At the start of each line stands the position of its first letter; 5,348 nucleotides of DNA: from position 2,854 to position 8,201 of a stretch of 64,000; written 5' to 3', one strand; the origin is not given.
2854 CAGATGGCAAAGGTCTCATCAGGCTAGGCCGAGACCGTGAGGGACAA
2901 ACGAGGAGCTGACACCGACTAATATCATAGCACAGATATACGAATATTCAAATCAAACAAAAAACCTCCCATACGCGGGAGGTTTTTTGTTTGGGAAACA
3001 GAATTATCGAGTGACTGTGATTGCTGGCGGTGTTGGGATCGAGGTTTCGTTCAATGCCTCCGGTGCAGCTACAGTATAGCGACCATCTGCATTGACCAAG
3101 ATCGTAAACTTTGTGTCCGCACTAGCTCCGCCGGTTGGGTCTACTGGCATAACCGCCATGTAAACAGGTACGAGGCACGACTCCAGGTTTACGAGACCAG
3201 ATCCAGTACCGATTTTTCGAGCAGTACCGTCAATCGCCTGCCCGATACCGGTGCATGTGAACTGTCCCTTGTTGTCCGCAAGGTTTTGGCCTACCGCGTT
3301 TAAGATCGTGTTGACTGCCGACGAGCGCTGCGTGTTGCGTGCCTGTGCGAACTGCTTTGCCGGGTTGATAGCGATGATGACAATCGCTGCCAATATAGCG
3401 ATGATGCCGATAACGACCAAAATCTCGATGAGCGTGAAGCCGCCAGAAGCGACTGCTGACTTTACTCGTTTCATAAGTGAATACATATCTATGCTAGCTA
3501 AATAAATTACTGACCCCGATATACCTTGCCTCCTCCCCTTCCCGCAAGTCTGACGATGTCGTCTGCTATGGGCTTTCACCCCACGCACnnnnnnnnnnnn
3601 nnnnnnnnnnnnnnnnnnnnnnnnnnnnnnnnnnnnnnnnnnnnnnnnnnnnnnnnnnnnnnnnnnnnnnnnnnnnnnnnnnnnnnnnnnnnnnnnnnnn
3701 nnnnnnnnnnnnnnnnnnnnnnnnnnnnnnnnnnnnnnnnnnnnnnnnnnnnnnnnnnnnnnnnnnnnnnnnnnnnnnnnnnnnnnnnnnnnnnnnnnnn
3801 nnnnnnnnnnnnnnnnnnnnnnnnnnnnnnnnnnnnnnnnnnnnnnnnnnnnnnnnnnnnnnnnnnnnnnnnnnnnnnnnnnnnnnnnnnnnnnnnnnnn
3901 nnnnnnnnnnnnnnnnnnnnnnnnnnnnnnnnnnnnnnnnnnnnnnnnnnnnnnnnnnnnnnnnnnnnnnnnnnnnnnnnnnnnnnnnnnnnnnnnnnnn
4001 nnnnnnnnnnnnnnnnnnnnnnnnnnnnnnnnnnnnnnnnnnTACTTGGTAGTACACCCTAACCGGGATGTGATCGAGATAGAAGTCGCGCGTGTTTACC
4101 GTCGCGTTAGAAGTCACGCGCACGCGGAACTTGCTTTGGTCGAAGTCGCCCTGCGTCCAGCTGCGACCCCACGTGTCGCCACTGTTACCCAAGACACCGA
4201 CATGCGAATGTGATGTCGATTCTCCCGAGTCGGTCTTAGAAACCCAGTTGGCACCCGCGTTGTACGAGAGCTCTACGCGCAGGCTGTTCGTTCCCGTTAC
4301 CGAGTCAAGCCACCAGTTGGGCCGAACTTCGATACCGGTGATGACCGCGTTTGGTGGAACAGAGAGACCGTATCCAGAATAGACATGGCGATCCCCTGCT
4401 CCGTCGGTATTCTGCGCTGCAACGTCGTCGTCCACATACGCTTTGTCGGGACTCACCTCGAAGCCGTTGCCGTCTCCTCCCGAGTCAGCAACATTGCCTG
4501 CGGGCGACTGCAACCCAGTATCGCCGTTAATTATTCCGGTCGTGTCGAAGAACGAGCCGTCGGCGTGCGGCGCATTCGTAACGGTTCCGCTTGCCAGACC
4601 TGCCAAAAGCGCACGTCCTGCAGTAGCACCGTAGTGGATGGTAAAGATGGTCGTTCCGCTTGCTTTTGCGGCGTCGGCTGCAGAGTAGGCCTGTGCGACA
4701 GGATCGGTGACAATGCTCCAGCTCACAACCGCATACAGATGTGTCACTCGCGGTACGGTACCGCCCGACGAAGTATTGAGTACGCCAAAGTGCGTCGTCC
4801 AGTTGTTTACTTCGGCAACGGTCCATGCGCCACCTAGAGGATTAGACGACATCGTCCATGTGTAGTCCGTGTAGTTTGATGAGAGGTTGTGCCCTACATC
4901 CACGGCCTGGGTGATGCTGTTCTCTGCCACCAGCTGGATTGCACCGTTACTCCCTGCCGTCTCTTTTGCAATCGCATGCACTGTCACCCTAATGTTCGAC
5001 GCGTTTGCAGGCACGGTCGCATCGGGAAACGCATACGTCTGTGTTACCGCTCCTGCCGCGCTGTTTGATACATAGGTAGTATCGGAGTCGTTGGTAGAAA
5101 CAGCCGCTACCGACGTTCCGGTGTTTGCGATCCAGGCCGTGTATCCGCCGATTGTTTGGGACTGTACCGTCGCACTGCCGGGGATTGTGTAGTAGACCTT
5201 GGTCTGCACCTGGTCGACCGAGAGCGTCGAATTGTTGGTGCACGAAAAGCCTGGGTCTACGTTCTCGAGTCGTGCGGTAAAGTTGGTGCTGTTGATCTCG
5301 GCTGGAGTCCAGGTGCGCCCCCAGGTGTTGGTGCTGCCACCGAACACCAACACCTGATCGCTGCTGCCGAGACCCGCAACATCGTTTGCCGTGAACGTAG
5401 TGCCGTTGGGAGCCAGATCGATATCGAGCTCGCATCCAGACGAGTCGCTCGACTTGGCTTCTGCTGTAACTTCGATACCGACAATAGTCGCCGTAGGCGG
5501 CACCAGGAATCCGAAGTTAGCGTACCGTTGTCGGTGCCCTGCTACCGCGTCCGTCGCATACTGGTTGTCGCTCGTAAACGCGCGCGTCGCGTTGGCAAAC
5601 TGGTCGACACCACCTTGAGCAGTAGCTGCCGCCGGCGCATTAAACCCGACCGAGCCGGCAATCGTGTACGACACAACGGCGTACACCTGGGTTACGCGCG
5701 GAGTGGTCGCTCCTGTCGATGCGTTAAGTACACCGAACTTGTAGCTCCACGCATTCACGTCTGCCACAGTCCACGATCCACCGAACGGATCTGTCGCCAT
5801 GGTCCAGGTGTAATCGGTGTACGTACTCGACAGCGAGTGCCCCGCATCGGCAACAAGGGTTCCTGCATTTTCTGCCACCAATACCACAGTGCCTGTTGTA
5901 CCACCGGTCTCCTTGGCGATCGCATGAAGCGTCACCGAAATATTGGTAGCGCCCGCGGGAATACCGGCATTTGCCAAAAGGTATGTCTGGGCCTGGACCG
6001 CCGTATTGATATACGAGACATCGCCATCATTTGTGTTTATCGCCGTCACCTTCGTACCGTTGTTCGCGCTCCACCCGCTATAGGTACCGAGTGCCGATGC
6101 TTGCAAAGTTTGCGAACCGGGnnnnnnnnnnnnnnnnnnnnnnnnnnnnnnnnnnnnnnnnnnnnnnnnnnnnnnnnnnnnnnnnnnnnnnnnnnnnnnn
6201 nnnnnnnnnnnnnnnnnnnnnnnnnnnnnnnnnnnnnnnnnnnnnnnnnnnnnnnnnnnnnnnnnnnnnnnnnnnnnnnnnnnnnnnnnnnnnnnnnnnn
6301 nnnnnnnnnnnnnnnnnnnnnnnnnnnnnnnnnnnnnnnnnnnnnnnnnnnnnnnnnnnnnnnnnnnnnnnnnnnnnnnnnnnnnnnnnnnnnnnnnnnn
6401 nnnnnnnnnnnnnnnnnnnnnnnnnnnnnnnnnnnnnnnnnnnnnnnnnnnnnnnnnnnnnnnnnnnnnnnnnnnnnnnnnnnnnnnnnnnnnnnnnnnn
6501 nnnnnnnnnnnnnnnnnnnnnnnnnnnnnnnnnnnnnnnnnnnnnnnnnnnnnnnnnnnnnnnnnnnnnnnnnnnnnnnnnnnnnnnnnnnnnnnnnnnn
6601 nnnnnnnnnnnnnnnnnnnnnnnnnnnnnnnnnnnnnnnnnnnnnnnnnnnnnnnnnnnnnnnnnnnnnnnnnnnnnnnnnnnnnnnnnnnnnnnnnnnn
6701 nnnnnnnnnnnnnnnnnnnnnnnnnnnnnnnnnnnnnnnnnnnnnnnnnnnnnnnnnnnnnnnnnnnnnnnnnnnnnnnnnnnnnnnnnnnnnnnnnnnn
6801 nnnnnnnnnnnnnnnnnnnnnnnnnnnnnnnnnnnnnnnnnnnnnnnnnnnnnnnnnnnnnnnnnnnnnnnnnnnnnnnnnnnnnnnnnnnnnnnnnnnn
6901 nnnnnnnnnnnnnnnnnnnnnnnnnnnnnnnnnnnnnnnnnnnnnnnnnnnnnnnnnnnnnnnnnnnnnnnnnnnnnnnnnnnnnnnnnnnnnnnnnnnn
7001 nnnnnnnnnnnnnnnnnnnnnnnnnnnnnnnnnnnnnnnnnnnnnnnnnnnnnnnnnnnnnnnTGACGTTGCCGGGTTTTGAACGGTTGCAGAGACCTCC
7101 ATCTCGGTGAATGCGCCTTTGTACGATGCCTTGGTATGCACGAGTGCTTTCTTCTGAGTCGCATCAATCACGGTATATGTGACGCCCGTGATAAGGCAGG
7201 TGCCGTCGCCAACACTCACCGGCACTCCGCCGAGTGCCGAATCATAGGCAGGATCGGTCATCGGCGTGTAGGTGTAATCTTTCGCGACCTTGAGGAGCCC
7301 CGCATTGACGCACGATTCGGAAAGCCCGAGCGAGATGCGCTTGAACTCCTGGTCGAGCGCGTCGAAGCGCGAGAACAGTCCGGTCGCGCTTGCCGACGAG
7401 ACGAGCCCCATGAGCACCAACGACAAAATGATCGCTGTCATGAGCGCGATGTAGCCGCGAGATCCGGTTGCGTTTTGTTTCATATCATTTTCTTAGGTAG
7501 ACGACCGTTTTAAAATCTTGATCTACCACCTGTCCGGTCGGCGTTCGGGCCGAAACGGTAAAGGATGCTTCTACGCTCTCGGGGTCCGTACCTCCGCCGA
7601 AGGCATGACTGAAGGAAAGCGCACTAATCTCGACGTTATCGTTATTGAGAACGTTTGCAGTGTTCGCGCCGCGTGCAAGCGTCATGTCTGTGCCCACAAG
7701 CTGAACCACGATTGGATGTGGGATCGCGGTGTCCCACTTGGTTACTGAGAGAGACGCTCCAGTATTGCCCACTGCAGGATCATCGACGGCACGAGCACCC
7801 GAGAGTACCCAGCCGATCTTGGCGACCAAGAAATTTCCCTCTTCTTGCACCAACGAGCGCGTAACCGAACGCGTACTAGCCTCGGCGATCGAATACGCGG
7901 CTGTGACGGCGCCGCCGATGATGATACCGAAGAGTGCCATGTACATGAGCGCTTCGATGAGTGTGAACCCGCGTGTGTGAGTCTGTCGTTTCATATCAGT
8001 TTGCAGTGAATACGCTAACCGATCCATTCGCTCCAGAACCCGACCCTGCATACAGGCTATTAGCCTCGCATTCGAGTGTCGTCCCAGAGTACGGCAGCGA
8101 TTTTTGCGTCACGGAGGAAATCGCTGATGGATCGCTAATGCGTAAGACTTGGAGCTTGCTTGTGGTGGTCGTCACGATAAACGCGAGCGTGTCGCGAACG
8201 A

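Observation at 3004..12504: Type IV pilus operon with four prepilins, a beta-propeller pseudopilin and a 1305-aa vWA-domain GspK-like tip protein ending in a 12-Pro tract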

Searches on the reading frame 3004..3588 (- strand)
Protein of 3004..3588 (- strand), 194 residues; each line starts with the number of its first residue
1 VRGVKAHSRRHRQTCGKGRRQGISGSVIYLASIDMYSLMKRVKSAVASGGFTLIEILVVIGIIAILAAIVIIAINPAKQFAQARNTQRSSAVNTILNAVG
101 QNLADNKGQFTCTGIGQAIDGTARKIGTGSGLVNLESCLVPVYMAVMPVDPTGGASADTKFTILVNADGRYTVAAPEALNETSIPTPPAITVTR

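Call 4: search_protein_families(library=pfam, proteins=[window:3004-3588:-], max_evalue=0.01)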
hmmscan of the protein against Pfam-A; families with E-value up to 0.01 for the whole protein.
window:3004-3588:- (194 aa): 1 family
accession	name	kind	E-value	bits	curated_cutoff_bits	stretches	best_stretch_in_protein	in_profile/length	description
PF07963.17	N_methyl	-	1.9e-05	24.5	21.2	1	48-70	4-26/27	Prokaryotic N-terminal methylation motif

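Call 5: search_protein_families(library=ncbifam, proteins=[window:3004-3588:-], max_evalue=0.01)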
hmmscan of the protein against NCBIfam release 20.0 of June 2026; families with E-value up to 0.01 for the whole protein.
window:3004-3588:- (194 aa): 11 families
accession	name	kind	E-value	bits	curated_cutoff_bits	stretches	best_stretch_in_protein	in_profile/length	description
TIGR01708.2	typeII_sec_gspH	equivalog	3.5e-07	30.4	80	1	50-85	3-38/169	type II secretion system minor pseudopilin GspH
TIGR01710.1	typeII_sec_gspG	equivalog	2.6e-06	27.5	88.85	1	50-105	2-55/134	type II secretion system major pseudopilin GspG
NF007862.0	PRK10574.1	equivalog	2.8e-06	27.5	138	1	49-74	5-30/145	prepilin peptidase-dependent pilin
TIGR02532.1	IV_pilin_GFxxxE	domain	5.2e-06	26.1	16.3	1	50-71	3-24/24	prepilin-type N-terminal cleavage/methylation domain-containing protein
NF040999.1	pilin_ComGC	equivalog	5.8e-05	23.2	75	1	50-92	3-43/84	competence type IV pilus major pilin ComGC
NF041775.1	typeIV_PilA_Myxo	equivalog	6e-05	23.1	400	1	49-92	11-50/214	type IV pilin protein PilA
NF041013.1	T4P_ComGE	equivalog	0.00024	21.2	49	1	50-103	5-57/83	competence type IV pilus minor pilin ComGE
TIGR02596.1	TIGR02596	subfamily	0.00028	21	70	1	51-79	1-29/196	Verru_Chthon cassette protein D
NF040982.1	ComGD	equivalog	0.0029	18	70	1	50-79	3-32/139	competence type IV pilus minor pilin ComGD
NF007800.0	PRK10506.1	equivalog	0.007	16.2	158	1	48-74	8-34/163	prepilin peptidase-dependent protein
TIGR02599.1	TIGR02599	subfamily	0.0081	15.4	256.5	0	50-103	1-56/361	Verru_Chthon cassette protein C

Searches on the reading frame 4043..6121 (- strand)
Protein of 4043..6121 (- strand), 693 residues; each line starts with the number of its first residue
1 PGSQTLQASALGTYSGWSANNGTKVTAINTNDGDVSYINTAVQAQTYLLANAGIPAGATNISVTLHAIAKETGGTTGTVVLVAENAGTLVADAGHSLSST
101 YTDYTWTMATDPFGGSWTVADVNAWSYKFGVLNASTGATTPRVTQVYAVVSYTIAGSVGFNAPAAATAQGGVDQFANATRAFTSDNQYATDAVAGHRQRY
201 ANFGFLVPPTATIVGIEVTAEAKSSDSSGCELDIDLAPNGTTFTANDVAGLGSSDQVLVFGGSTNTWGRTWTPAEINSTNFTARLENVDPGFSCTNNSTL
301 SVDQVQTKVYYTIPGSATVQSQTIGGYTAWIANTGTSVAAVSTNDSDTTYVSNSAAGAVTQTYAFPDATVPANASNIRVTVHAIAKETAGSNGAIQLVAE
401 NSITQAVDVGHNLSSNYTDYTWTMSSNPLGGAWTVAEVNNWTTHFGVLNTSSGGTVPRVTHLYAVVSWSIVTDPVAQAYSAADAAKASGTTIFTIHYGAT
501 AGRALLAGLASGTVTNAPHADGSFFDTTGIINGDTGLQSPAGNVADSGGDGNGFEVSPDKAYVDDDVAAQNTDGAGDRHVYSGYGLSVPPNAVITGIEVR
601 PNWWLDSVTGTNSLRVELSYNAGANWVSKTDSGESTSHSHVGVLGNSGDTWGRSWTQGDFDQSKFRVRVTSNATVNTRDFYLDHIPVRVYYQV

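Call 53: search_solved_structures(query=window:4043-6121:-, max_evalue=10)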
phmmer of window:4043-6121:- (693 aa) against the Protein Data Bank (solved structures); distinct sequences matched with E-value up to 10: 5.
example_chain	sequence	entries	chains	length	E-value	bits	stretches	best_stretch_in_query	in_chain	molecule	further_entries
7yp1_D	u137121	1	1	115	0.018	16.9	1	621-678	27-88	10E4 heavy chain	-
1ny7_2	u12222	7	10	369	0.13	14.1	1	419-476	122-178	COWPEA MOSAIC VIRUS, LARGE (L) SUBUNIT | RNA2 POLYPROTEIN | Large subunit of Cowpea music virus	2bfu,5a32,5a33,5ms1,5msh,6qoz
5fmo_L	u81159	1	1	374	0.14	14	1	419-476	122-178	EMPTY VIRUS LIKE PARTICLES OF COWPEA MOSAIC VIRUS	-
2gus_A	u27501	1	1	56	3.2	9.5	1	168-204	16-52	Major outer membrane lipoprotein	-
2guv_A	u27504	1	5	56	5.8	8.7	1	168-204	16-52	Major outer membrane lipoprotein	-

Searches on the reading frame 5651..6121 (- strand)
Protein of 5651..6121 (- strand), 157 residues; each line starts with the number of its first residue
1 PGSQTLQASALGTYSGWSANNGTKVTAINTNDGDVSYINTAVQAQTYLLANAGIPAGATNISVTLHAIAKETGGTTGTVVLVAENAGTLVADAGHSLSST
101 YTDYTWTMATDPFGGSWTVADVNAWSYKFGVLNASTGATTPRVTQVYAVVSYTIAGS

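Call 52: search_protein_families(library=pfam, proteins=[window:5651-6121:-], max_evalue=5)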
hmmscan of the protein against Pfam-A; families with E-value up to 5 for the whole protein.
window:5651-6121:- (157 aa): 1 family
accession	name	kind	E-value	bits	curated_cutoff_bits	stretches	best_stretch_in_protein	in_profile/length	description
PF13578.12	Methyltransf_24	-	0.13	13.6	26.3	1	12-117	4-100/105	Methyltransferase domain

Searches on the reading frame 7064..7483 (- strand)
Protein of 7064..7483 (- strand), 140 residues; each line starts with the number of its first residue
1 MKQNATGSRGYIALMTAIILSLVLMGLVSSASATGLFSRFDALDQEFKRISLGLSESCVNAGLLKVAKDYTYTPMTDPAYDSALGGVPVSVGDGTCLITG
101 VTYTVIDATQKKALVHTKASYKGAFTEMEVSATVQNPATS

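Call 30: search_solved_structures(query=A2, max_evalue=10, show_alignments=2)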
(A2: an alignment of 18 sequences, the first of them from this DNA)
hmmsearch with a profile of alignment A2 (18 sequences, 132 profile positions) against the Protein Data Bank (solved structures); distinct sequences matched with E-value up to 10: 0.

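Call 31: search_protein_families(library=pfam, alignment_id=A2, max_evalue=10)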
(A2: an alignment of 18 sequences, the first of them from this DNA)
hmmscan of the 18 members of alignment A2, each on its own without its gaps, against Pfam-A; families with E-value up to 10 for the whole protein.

A. member 1, seq(140 aa): 1 family
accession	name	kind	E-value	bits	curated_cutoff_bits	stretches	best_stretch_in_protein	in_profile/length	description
PF24191.1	Mycobacteriophage_TM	-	0.14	13.2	31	1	14-36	6-28/42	Mycobacteriophage protein with transmembrane helix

B. families by the number of members that match (of 18 scanned): 9 families
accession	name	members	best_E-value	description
PF10852.13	DUF2651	2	0.018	Protein of unknown function (DUF2651)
PF17371.7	DUF5393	1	0.011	Family of unknown function (DUF5393)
PF23691.1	YmgL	1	0.015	YmgL-like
PF15820.10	ECSCR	1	0.034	Endothelial cell-specific chemotaxis regulator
PF19845.4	DUF6320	1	0.069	Family of unknown function (DUF6320)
PF06699.16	PIG-F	1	0.079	GPI biosynthesis protein family Pig-F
PF00157.23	Pou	1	0.1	Pou domain - N-terminal to homeobox domain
PF11298.13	DUF3099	1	0.12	Protein of unknown function (DUF3099)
PF24191.1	Mycobacteriophage_TM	1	0.14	Mycobacteriophage protein with transmembrane helix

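Call 61: search_protein_representatives(alignment_id=A2)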
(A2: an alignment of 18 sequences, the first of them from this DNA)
Query: 18 sequences, 132 profile positions. Proteins with E-value up to 0.001 (for the whole library): 2335; up to 1e-10: 1100; up to 1e-30: 132. The best 150 are listed.
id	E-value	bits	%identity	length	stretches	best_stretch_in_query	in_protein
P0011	5.0e-46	172.1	-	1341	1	5-131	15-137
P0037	2.5e-45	169.8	-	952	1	1-132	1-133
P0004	8.4e-45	168.1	-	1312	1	1-131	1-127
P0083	3.1e-44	166.3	-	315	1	5-131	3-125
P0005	3.2e-44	166.2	-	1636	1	5-132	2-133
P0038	6.6e-44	165.2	-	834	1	1-131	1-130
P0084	1.3e-42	161.1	-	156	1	8-131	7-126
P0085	1.2e-41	157.9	-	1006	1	4-131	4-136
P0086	4.0e-41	156.2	-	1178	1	5-131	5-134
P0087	9.6e-41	155.0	-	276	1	4-132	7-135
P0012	1.2e-40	154.7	-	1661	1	6-131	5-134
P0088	1.3e-40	154.6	-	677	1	3-131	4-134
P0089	1.6e-40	154.2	-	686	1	4-131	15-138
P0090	2.3e-40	153.7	-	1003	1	6-129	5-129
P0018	2.4e-40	153.7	-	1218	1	6-131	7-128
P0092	5.9e-40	152.4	-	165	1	4-130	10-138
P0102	1.2e-38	148.2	-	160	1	1-131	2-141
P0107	1.2e-37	145.0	-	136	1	6-124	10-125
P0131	1.9e-34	134.6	-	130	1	5-130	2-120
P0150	2.9e-33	130.8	-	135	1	3-129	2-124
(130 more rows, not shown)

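Call 64: find_encoding_contigs(protein=P0102, flank=8000, max_places=2)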
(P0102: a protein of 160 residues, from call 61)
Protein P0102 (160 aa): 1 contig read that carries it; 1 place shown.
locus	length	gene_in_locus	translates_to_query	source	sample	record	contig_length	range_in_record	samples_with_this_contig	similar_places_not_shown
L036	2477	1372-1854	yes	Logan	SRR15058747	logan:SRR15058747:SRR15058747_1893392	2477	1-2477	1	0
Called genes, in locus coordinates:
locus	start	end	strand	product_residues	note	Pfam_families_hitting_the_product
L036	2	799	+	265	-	?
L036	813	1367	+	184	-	PF07963:N_methyl (weak)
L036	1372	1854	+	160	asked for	-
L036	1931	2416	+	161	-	PF27226:AF_1845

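Call 65: find_encoding_contigs(protein=P0092, flank=8000, max_places=2)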
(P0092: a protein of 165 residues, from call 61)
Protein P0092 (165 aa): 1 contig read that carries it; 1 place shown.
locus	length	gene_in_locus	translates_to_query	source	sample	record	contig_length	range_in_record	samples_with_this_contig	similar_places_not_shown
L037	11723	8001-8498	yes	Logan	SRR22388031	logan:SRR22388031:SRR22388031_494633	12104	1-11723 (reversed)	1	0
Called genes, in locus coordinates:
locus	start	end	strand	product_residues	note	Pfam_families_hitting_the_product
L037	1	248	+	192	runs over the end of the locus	PF20803:PaaX_M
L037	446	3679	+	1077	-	PF02450:LCAT, PF07819:PGAP1 (faint), PF00561:Abhydrolase_1 (weak), PF02089:Palm_thioest (weak)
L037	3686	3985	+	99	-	-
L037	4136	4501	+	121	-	-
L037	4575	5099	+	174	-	-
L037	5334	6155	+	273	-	-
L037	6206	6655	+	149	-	PF00293:NUDIX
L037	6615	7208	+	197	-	PF20329:DUF6624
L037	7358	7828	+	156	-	-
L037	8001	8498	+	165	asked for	-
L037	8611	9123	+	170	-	PF07963:N_methyl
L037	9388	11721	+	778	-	?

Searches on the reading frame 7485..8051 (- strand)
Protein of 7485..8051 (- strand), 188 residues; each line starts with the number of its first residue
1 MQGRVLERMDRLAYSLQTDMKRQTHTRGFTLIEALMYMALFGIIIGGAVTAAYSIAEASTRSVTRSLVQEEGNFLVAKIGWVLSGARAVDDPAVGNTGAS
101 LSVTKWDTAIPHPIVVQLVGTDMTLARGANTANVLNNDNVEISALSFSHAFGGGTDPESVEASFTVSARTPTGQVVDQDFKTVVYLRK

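Call 4: search_protein_families(library=pfam, proteins=[window:7485-8051:-], max_evalue=0.01)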
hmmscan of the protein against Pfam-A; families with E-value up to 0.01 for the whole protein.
window:7485-8051:- (188 aa): 1 family
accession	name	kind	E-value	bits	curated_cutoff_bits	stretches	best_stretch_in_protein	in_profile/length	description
PF07963.17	N_methyl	-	2.2e-06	27.5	21.2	1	26-48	4-26/27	Prokaryotic N-terminal methylation motif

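Call 5: search_protein_families(library=ncbifam, proteins=[window:7485-8051:-], max_evalue=0.01)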
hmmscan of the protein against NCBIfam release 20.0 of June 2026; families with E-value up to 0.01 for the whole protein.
window:7485-8051:- (188 aa): 1 family
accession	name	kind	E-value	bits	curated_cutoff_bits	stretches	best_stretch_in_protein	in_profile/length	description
TIGR01708.2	typeII_sec_gspH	equivalog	0.0011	19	80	1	27-54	2-29/169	type II secretion system minor pseudopilin GspH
